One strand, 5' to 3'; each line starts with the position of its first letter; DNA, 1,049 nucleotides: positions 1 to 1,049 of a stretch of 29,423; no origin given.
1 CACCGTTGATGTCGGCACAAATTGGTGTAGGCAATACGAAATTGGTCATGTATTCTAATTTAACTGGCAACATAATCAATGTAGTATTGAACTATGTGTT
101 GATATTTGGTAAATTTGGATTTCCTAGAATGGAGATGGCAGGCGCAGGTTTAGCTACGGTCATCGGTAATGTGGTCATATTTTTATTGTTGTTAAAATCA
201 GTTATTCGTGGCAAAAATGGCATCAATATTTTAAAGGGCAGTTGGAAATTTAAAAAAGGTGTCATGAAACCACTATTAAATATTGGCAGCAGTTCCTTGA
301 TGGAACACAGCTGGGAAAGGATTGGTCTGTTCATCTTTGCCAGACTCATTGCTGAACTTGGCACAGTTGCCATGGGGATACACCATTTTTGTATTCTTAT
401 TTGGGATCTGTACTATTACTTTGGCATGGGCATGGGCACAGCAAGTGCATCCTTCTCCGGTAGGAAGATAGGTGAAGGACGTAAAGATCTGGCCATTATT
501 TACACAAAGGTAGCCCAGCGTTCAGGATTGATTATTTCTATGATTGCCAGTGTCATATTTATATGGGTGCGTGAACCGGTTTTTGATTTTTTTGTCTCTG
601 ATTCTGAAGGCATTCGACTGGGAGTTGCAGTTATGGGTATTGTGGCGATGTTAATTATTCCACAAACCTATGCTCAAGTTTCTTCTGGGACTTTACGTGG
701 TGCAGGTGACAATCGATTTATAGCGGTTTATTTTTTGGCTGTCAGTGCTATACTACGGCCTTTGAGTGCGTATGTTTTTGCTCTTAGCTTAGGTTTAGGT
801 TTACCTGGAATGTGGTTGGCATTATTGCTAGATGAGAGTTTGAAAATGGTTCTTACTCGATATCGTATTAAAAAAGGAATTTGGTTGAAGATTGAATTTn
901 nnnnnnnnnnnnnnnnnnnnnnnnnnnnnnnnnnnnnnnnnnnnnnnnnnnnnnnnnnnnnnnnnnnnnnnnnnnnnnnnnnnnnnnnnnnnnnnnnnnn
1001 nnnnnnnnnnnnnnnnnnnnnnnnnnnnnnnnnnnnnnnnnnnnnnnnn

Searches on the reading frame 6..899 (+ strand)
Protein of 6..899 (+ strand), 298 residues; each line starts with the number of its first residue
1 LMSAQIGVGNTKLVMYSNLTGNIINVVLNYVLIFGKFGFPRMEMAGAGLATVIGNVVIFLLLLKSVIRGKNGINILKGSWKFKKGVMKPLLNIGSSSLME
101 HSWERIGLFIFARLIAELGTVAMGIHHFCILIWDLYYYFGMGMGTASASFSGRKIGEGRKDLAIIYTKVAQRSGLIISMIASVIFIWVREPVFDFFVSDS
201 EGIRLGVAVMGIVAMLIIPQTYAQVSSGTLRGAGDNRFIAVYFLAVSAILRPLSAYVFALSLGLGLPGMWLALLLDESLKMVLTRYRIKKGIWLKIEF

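Call 6: search_protein_families(library=pfam, max_evalue=1, proteins=[window:6-899:+])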
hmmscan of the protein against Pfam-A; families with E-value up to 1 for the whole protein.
window:6-899:+ (298 aa): 1 family
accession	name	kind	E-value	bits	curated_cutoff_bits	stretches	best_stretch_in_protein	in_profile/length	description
PF01554.23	MatE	-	1.3e-22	80.6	24.9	2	108-257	13-161/161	MatE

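Call 7: search_protein_families(library=padloc, max_evalue=0.01, proteins=[window:6-899:+])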
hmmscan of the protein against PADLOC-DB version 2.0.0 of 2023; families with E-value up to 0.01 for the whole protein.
window:6-899:+ (298 aa): 0 families
